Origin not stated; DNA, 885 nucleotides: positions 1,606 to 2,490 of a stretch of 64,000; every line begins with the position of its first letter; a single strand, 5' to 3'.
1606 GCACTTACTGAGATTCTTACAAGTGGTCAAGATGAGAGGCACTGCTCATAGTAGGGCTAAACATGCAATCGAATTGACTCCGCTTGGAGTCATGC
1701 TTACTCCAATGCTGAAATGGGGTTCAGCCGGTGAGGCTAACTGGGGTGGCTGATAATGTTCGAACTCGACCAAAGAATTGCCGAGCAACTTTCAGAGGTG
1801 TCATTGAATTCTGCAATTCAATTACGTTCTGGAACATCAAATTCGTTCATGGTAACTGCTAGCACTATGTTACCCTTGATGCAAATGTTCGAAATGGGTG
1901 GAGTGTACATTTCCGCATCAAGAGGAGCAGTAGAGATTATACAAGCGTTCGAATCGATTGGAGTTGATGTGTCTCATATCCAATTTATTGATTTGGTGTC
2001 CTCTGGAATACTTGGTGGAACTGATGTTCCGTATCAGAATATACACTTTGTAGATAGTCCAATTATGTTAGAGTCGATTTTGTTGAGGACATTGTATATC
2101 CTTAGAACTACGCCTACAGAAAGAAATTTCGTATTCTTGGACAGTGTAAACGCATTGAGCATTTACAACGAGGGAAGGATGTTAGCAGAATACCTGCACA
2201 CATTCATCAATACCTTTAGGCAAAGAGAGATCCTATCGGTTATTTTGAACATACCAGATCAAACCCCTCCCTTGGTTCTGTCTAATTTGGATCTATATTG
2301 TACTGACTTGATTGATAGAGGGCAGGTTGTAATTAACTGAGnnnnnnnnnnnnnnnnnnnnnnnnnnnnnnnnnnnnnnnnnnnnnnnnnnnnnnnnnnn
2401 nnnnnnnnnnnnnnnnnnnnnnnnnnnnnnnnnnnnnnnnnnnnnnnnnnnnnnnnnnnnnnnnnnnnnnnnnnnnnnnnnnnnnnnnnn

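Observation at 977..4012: Tandem trio of KaiC-like RecA-fold proteins, one catalytic and two pseudo-ATPases, followed by a UbiE-like methyltransferase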

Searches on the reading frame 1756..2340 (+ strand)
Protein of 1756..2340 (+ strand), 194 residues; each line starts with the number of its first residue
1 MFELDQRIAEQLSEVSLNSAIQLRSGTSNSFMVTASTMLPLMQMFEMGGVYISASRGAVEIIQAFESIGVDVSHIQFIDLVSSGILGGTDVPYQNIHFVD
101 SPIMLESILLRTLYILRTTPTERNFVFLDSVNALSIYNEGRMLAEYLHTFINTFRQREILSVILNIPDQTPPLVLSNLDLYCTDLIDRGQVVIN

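Call 3: search_protein_families(library=pfam, proteins=[window:1756-2340:+], max_evalue=1)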
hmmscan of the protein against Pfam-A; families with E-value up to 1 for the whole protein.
window:1756-2340:+ (194 aa): 3 families
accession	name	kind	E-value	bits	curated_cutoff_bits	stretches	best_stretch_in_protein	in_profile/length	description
PF06745.19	ATPase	-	0.00013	21.9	26.6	1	45-164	47-161/231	KaiC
PF04937.20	DUF659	-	0.0091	16.1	34.7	1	122-166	57-101/152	Protein of unknown function (DUF 659)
PF23365.1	DUF7090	-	0.026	14.7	27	1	52-152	48-146/192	Family of unknown function (DUF7090)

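Call 4: search_protein_families(library=ncbifam, proteins=[window:1756-2340:+], max_evalue=1)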
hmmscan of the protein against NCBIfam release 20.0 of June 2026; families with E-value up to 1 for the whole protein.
window:1756-2340:+ (194 aa): 0 families

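Call 7: find_homologous_proteins(query=window:1756-2340:+, max_evalue=0.001)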
Query window:1756-2340:+ (194 aa): 795 proteins with E <= 0.001 among 859 candidates; the best 120 are listed.
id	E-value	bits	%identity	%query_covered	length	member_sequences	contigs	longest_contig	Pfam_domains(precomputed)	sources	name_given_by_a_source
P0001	4.4e-118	409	100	100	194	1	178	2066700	-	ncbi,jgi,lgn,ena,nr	ncbi:MAG: hypothetical protein CMB73_04870 [Euryarchaeota archaeon]|nr:hypothetical protein [Euryarc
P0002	4.7e-118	409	100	100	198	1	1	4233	-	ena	-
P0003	5.6e-118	409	100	100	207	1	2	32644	-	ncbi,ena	-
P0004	5.8e-118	409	99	100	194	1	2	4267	-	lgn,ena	-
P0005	1.2e-117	408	99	100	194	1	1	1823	-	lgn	-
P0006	1.3e-117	408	99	100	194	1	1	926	-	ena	-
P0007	1.7e-117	407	99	100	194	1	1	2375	-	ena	-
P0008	2.2e-117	407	99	100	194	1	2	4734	-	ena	-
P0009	3.4e-117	406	99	100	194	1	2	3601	-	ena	-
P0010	3.5e-117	406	99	100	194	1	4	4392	-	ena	-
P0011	6.3e-117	405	99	100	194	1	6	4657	-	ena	-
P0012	6.8e-117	405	99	100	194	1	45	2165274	-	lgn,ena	-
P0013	6.8e-117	405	99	100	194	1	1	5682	-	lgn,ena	-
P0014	9.6e-117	405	99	100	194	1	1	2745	-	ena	-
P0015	5.4e-116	402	99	100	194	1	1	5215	-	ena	-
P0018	1.1e-114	398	98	100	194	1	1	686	PF06745.20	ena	-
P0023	4.8e-107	373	89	100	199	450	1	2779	PF06745.20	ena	-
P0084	1.4e-103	362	86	100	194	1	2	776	PF06745.20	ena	-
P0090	1.9e-103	361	86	100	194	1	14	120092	PF06745.20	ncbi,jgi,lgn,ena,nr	ncbi:MAG: hypothetical protein CMA30_01455 [Euryarchaeota archaeon]|nr:hypothetical protein [Euryarc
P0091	2.0e-103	361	86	100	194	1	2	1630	PF06745.20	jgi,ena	-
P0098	3.2e-103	361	86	100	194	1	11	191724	PF06745.20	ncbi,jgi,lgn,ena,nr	ncbi:MAG: hypothetical protein CBE08_004715 [Euryarchaeota archaeon TMED248]|nr:MAG: hypothetical pr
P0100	3.8e-103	360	85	100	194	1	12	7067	PF06745.20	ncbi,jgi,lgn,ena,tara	tara:strand:- start:532 stop:1116 length:585 start_codon:yes stop_codon:yes gene_type:complete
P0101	4.3e-103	360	85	100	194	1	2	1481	PF06745.20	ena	-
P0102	4.5e-103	360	85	100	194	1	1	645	PF06745.20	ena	-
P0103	4.6e-103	360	86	100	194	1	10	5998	PF06745.20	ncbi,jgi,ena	-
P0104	6.3e-103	360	86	100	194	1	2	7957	PF06745.20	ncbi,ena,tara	tara:strand:+ start:90 stop:674 length:585 start_codon:yes stop_codon:yes gene_type:complete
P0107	7.8e-103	359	86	100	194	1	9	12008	PF06745.20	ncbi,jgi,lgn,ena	-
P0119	1.5e-102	359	85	100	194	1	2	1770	PF06745.20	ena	-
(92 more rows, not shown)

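Call 8: search_solved_structures(query=window:1756-2340:+, max_evalue=10, show_alignments=2)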
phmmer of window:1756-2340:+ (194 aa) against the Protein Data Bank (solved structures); distinct sequences matched with E-value up to 10: 0.

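Call 11: find_related_loci(query=window:1756-2340:+, collection=genome_contigs, flank=6000)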
Query window:1756-2340:+ (194 aa) in genome_contigs; peptide patterns used: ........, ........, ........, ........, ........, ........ (x = any residue, [..] = any of these).
337 stretches matched a pattern; 297 encode a relative of the query (tblastn E <= 1e-3); the best 80 are kept; 80 distinct loci.
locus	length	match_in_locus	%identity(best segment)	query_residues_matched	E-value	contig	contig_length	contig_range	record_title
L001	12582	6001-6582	100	1-194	1e-127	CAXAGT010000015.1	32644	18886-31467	MAG TPA_asm: uncultured Candidatus Poseidoniales archaeon isolate ERR3525235_binner12_Refined_63 genome assembly, contig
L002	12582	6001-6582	90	1-194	2e-116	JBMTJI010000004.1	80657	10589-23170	MAG: Candidatus Poseidoniaceae archaeon isolate CJ_V5_S11_50percent_ser_metabat.43 NODE_47_length_80657_cov_8.438575, wh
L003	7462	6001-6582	89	1-194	1e-116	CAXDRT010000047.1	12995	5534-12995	MAG TPA_asm: uncultured euryarchaeote isolate SRR5788080_concoct_82 genome assembly, contig: ERZ2439304.1600, whole geno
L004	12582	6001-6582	90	1-194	2e-116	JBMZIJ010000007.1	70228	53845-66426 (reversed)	MAG: Candidatus Poseidoniaceae archaeon isolate ME_XS_2301_4_bin25 ME_XS_2301_4_bin25_6, whole genome shotgun sequence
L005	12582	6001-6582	90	1-194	1e-116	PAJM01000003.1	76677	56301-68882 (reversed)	MAG: Methanobacteriota archaeon isolate SAT95 155411, whole genome shotgun sequence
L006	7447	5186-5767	90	1-194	1e-116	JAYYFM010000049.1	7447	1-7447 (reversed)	MAG: Thermoplasmatota archaeon isolate XS_MAG85 XS_MAG85_0050, whole genome shotgun sequence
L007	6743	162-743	90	1-194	1e-116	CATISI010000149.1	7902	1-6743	MAG: Candidatus Poseidoniaceae archaeon isolate bin.912 MAG genome assembly, contig: k119_5647340, whole genome shotgun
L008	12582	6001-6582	90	1-194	1e-116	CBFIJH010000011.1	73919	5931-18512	MAG: Candidatus Poseidoniaceae archaeon isolate Co_bin_759_indstr genome assembly, contig: Co_bin_759_indstr_c11, whole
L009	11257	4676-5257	90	1-194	1e-116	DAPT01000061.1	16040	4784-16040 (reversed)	MAG TPA_asm: Euryarchaeota archaeon UBA124 UBA124_contig_41448, whole genome shotgun sequence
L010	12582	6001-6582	89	1-194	1e-116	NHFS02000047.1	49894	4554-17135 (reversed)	MAG: Euryarchaeota archaeon TMED117 NHFS01000046.1, whole genome shotgun sequence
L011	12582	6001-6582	90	1-194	1e-116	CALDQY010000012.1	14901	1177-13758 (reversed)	MAG TPA_asm: uncultured Rhodobiaceae bacterium isolate ERR599054_bin.37_CONCOCT_v1.1_MAG genome assembly, contig: ERZ840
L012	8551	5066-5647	90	1-194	1e-116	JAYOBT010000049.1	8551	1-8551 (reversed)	MAG: Candidatus Poseidoniales archaeon isolate 139554_S156_metabat_bins_2.tsv.144 NODE_7723_length_8551_cov_17.572622, w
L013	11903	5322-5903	89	1-194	2e-116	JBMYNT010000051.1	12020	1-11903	MAG: Candidatus Poseidoniaceae archaeon isolate ME_XS_2307_bin_75 ME_XS_2307_bin_75_50, whole genome shotgun sequence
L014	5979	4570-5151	89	1-194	2e-116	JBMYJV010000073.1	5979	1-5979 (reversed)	MAG: Candidatus Poseidoniaceae archaeon isolate ME_XS_2109_bin_66 ME_XS_2109_bin_66_72, whole genome shotgun sequence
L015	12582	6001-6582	89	1-194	4e-116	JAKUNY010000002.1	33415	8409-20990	MAG: Candidatus Poseidoniaceae archaeon isolate ALOHA_A2.0_19 A2.0-MGIIa-L2-1_2, whole genome shotgun sequence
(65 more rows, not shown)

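Call 13: search_protein_representatives(protein=window:1756-2340:+)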
Query: 194 residues. Proteins with E-value up to 0.001 (for the whole library): 520; up to 1e-10: 100; up to 1e-30: 17. The best 150 are listed.
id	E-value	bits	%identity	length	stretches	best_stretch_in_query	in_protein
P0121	1.3e-75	269.1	68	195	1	1-193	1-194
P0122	6.5e-58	211.5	76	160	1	47-173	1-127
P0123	2.4e-53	196.6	83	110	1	85-193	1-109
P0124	9.2e-50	184.9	67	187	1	1-135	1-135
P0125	4.4e-46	172.9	51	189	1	1-186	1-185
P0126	2.6e-40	154.1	84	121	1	1-94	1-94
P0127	2.2e-39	151.1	73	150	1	2-102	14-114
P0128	3.3e-39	150.6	86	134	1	63-149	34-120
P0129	4.1e-37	143.8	81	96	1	1-90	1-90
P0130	1.6e-36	141.9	59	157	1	28-175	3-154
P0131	2.1e-36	141.5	55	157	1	38-193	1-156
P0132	7.3e-36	139.7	86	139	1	118-193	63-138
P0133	1.1e-35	139.1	83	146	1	1-84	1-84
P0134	5.6e-35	136.8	82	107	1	27-106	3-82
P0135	4.3e-32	127.4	83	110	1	122-193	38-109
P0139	7.1e-28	113.7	36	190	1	1-187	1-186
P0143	2.3e-25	105.5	37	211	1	21-188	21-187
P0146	2.2e-24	102.3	32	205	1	6-187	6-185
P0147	3.2e-24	101.8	31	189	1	6-186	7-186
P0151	2.0e-21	92.7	34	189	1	6-178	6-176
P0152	3.3e-21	91.9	31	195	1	6-182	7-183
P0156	1.7e-19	86.4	31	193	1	8-188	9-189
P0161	4.1e-17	78.6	29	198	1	6-186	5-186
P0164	2.6e-16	76.0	28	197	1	4-177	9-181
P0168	1.0e-15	74.1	29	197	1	10-187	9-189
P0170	2.4e-15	72.9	27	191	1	4-186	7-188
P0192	1.6e-12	63.6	29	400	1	2-171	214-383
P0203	2.0e-11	60.1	30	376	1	20-179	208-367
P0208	3.5e-11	59.3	30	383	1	32-170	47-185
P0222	1.3e-10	57.5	30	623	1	35-168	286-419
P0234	5.1e-10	55.5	23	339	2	50-171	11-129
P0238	9.4e-10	54.7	30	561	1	36-182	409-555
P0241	1.1e-09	54.4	31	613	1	33-170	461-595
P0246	1.9e-09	53.7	33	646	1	21-169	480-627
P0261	7.6e-09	51.7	26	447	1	10-166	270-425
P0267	1.6e-08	50.7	29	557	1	41-184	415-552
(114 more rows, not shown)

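Call 17: search_protein_families(library=pfam, alignment_id=A1, max_evalue=0.01)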
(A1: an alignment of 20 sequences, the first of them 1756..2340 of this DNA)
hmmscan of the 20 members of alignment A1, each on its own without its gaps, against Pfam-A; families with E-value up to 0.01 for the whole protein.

A. member 1, window:1756-2340:+ (194 aa): 2 families
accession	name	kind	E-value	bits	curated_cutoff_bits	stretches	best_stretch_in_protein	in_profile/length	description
PF06745.19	ATPase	-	0.00013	21.9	26.6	1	45-164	47-161/231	KaiC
PF04937.20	DUF659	-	0.0091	16.1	34.7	0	122-166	57-101/152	Protein of unknown function (DUF 659)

B. families by the number of members that match (of 20 scanned): 18 families
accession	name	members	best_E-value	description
PF06745.19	ATPase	20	3.7e-10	KaiC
PF23365.1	DUF7090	15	1.1e-07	Family of unknown function (DUF7090)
PF24336.1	DUF7504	14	3.9e-12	Family of unknown function (DUF7504)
PF05763.18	DUF835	6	1.1e-23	Protein of unknown function (DUF835)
PF10483.15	Elong_Iki1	3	0.00011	Elongator subunit Iki1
PF04937.20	DUF659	2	0.0069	Protein of unknown function (DUF 659)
PF13424.12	TPR_12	1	1.2e-27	Tetratricopeptide repeat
PF14938.12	SNAP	1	9.5e-27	Soluble NSF attachment protein, SNAP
PF13181.12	TPR_8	1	3.1e-12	Tetratricopeptide repeat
PF07719.23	TPR_2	1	9.4e-11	Tetratricopeptide repeat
PF13176.12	TPR_7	1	1.9e-07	Tetratricopeptide repeat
PF00515.34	TPR_1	1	1.2e-06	Tetratricopeptide repeat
PF13432.12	TPR_16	1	2.2e-06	Tetratricopeptide repeat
PF13174.12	TPR_6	1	5.5e-06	Tetratricopeptide repeat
PF13428.12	TPR_14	1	0.00088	Tetratricopeptide repeat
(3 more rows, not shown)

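Call 24: find_homologous_proteins(query=A2, max_evalue=0.00001)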
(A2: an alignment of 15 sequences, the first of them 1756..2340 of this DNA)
Query A2 (15 sequences) (194 aa, profile of the alignment): 855 proteins with E <= 0.00001 among 3377 candidates; the best 120 are listed.
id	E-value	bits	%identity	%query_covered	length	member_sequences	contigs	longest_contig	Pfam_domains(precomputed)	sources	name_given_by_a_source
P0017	4.8e-65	237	98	100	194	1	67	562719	-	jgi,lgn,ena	-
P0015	5.1e-65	237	99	100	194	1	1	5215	-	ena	-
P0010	5.1e-65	237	99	100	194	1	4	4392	-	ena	-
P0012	7.0e-65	236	99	100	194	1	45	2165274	-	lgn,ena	-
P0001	7.3e-65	236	100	100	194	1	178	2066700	-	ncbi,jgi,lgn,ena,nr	ncbi:MAG: hypothetical protein CMB73_04870 [Euryarchaeota archaeon]|nr:hypothetical protein [Euryarc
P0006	7.7e-65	236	99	100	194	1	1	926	-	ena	-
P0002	7.8e-65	236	100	100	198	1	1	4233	-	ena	-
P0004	8.0e-65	236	99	100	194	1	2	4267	-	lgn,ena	-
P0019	8.6e-65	236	98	100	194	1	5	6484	-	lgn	-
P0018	8.9e-65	236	98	100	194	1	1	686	PF06745.20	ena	-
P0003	9.2e-65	236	100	100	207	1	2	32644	-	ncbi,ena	-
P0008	1.0e-64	236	99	100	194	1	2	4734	-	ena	-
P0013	1.1e-64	235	99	100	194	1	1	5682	-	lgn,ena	-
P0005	1.3e-64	235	99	100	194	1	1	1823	-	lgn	-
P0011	1.6e-64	235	99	100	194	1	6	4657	-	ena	-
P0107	7.1e-63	230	86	100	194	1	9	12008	PF06745.20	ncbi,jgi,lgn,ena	-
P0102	1.4e-62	229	85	100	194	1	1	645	PF06745.20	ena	-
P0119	1.7e-62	228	85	100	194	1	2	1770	PF06745.20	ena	-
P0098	1.8e-62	228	86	100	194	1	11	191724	PF06745.20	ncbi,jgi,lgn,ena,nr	ncbi:MAG: hypothetical protein CBE08_004715 [Euryarchaeota archaeon TMED248]|nr:MAG: hypothetical pr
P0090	1.8e-62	228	86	100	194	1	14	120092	PF06745.20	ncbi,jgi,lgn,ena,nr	ncbi:MAG: hypothetical protein CMA30_01455 [Euryarchaeota archaeon]|nr:hypothetical protein [Euryarc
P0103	2.1e-62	228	86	100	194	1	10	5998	PF06745.20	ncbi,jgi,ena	-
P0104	2.2e-62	228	86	100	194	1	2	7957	PF06745.20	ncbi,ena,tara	tara:strand:+ start:90 stop:674 length:585 start_codon:yes stop_codon:yes gene_type:complete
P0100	3.0e-62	228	85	100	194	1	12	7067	PF06745.20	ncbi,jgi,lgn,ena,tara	tara:strand:- start:532 stop:1116 length:585 start_codon:yes stop_codon:yes gene_type:complete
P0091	3.4e-62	227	86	100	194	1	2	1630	PF06745.20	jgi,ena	-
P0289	3.6e-62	227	85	100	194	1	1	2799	PF06745.20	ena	-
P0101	3.8e-62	227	85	100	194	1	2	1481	PF06745.20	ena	-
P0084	3.9e-62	227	86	100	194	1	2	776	PF06745.20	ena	-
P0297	6.2e-62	226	85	100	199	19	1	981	PF06745.20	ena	-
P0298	6.4e-62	226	67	100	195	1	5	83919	-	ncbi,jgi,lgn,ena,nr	ncbi:MAG: hypothetical protein QF440_04820 [Candidatus Thalassarchaeaceae archaeon]|jgi:hypothetical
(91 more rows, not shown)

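Call 25: find_encoding_contigs(protein=P0139, flank=5000, max_places=3)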
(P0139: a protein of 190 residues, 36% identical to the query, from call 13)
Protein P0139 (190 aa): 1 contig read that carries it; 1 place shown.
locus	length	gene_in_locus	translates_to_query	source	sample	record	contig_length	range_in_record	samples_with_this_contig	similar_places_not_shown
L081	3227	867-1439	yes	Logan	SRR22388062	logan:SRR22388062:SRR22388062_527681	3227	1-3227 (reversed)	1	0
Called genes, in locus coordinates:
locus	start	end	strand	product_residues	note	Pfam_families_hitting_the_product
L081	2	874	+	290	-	?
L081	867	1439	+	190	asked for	-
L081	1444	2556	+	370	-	PF14196:ATC_hydrolase (faint)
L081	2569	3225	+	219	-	?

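Call 26: find_encoding_contigs(protein=P0298, flank=6000, max_places=2)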
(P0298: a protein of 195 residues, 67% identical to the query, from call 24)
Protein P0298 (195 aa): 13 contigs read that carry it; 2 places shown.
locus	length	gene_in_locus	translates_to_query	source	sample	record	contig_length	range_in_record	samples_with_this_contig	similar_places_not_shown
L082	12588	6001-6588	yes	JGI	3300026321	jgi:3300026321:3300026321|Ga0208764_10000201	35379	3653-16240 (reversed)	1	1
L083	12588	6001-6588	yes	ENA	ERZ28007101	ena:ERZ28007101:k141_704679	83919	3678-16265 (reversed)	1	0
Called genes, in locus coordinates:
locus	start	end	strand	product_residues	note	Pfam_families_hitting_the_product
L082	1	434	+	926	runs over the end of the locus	PF00521:DNA_topoisoIV, PF03989:DNA_gyraseA_C (weak)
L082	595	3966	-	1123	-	PF16101:PRIMA1 (faint)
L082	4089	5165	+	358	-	PF00932:LTD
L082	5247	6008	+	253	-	PF06745:ATPase, PF23442:DUF7125 (faint)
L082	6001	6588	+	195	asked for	-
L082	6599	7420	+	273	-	PF06745:ATPase (weak), PF23442:DUF7125 (weak)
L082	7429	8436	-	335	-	PF06847:Arc_PepC_II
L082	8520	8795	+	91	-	PF03685:UPF0147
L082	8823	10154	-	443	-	PF07690:MFS_1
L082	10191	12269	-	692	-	PF00493:MCM (faint), PF01078:Mg_chelatase, PF00004:AAA (faint), PF07728:AAA_5 (faint), PF13654:AAA_32 (weak), PF00158:Sigma54_activat, PF05362:Lon_C, PF13541:ChlI, +1 more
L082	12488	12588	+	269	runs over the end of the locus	PF01135:PCMT (weak), PF08704:GCD14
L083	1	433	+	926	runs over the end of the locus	PF00521:DNA_topoisoIV, PF03989:DNA_gyraseA_C (weak)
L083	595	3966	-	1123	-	PF16101:PRIMA1 (faint)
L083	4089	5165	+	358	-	PF00932:LTD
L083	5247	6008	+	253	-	PF06745:ATPase, PF23442:DUF7125 (faint)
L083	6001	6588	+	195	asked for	-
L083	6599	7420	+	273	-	PF06745:ATPase (weak), PF23442:DUF7125 (weak)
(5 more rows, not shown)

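Call 27: find_encoding_contigs(protein=P0147, flank=5000, max_places=2)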
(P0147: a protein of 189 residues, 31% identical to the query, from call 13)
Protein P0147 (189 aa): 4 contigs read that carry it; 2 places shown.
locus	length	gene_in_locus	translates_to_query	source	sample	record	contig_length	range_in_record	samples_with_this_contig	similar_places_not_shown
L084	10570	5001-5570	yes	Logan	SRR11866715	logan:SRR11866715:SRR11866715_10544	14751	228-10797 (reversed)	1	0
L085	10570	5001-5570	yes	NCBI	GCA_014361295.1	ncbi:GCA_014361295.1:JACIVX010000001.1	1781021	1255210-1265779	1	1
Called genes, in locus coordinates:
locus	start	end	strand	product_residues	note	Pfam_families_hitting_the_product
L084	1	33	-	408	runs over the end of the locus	PF01896:DNA_primase_S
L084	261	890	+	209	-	-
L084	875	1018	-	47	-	-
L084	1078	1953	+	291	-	PF01435:Peptidase_M48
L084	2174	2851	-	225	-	PF02811:PHP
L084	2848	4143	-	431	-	PF00215:OMPdecase, PF00977:His_biosynth, PF03737:RraA-like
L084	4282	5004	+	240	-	PF05625:PAXNEB (weak), PF13481:AAA_25 (faint), PF06745:ATPase, PF23442:DUF7125 (faint)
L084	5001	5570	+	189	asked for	PF06745:ATPase (weak)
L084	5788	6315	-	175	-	-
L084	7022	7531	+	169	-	PF07790:Pilin_N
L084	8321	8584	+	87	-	-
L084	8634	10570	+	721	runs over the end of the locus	?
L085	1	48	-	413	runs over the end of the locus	PF01896:DNA_primase_S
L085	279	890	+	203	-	-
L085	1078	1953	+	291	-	PF01435:Peptidase_M48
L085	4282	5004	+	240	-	PF05625:PAXNEB (weak), PF13481:AAA_25 (faint), PF06745:ATPase, PF23442:DUF7125 (faint)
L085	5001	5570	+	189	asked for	PF06745:ATPase (weak)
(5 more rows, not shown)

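Call 28: find_encoding_contigs(protein=P0168, flank=5000, max_places=2)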
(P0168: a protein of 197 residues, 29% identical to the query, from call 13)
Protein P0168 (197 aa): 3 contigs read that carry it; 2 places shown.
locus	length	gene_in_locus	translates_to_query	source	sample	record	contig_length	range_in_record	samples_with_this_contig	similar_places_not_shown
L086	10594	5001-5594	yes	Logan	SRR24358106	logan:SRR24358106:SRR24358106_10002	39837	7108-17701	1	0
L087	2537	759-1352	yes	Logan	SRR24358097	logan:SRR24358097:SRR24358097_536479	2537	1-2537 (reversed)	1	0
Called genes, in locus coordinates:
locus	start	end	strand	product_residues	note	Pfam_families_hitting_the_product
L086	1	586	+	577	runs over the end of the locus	PF13191:AAA_16 (faint), PF13401:AAA_22 (faint)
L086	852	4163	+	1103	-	PF05048:NosD (weak), PF13229:Beta_helix, PF05048:NosD (weak)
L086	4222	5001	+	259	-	PF13481:AAA_25, PF06745:ATPase, PF23442:DUF7125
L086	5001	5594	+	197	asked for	-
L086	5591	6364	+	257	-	PF06745:ATPase (weak), PF23442:DUF7125 (faint)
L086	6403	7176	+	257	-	PF09754:PAC2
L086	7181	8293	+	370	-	PF02636:Methyltransf_28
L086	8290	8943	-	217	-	-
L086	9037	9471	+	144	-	-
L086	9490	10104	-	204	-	PF00827:Ribosomal_L15e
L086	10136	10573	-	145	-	-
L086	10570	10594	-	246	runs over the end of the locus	PF00588:SpoU_methylase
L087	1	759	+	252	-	?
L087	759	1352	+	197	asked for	-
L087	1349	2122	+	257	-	PF06745:ATPase (weak), PF23442:DUF7125 (faint)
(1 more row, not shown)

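Call 29: find_encoding_contigs(protein=P0170, flank=5000, max_places=2)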
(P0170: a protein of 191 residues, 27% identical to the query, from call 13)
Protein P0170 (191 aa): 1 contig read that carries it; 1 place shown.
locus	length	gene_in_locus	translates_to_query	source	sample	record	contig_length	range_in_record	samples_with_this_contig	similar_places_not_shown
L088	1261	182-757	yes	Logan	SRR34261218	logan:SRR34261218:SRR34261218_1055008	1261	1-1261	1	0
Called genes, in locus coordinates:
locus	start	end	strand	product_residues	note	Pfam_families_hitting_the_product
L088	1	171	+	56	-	?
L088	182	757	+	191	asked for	PF24336:DUF7504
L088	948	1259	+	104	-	?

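Call 33: predict_structure(alignment_id=A2)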
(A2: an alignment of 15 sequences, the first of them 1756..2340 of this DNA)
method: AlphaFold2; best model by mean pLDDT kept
length: 194 residues; sequences in the alignment: 15
mean_pLDDT: 89.7   pTM: 0.88
mean pLDDT of the five models: 89.7, 88.8, 88.8, 88.6, 87.5
residues with pLDDT >= 90: 139; 70-90: 40; 50-70: 11; < 50: 4
segments of 3 or more residues with pLDDT < 50: 191-194
pLDDT, mean of each block of 10 residues (from residue 1): 81 91 92 92 92 94 92 94 66 87 94 91 93 96 97 96 96 96 82 40
secondary structure, 60 per line:
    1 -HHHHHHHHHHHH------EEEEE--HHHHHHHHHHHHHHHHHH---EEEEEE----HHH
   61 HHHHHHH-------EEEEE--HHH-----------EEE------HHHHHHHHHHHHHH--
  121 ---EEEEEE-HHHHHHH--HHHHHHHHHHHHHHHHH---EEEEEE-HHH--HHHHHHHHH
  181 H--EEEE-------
elements in order: H2-13 E20-24 H27-44 E48-53 H58-67 E75-79 E96-98 H105-118 E124-129 H131-137 H140-156 E160-165 H172-181 E184-187
